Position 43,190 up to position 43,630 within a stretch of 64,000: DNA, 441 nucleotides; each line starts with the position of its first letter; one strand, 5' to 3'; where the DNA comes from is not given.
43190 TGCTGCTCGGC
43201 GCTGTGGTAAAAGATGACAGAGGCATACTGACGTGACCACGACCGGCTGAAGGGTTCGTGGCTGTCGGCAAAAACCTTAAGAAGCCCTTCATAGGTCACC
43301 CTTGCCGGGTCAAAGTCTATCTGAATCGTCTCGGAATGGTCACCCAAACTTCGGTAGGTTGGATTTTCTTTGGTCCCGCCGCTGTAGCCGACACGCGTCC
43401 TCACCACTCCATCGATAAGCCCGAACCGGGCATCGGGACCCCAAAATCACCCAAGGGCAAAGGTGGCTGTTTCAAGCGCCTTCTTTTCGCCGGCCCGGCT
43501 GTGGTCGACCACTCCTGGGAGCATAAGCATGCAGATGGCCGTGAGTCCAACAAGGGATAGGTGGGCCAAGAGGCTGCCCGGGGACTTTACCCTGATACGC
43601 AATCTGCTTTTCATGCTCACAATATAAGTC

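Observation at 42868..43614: MsrA encoded with an in-frame UGA at the catalytic cysteine position (GUFWG) plus a signal/anchor: an exported selenoprotein MsrA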

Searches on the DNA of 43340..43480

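Call 47: search_rna_families(source=window, start=43340, end=43480, threshold=evalue, max_evalue=10, show_alignments=2)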
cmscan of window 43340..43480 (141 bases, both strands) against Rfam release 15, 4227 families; matches with E-value up to 10: 2.
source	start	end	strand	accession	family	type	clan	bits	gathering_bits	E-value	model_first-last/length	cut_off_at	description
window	43360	43422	-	RF00220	Rhino_CRE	Cis-reg;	-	17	45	0.43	1-86/86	no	Human rhinovirus internal cis-acting regulatory element (CRE)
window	43424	43457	-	RF01518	pRNA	Gene;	-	13.2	34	3.3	1-90/90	no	NoRC associated RNA, pRNA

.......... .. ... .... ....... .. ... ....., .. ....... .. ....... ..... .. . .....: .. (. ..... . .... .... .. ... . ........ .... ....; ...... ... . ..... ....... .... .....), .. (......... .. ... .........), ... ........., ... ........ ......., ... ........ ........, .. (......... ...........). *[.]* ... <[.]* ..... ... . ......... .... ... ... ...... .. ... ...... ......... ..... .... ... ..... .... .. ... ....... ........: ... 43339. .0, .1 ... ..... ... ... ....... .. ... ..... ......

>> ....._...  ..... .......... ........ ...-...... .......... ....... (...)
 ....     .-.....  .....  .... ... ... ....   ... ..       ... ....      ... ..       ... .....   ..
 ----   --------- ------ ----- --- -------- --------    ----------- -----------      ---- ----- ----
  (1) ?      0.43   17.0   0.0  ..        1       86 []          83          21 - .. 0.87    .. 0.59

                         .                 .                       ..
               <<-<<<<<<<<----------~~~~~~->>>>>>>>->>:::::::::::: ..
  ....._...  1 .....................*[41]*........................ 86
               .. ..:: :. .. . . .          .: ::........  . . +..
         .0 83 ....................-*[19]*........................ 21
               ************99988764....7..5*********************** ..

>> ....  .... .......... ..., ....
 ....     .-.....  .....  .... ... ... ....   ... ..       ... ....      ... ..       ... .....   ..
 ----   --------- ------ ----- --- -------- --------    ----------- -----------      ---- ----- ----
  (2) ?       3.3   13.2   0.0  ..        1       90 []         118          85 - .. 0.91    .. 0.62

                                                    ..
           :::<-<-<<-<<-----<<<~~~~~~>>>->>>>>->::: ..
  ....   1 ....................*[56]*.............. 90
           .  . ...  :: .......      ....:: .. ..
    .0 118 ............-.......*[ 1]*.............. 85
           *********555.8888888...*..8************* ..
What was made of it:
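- Tried and rejected: Only chance hits appeared at a relaxed threshold around the UGA (call 47).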
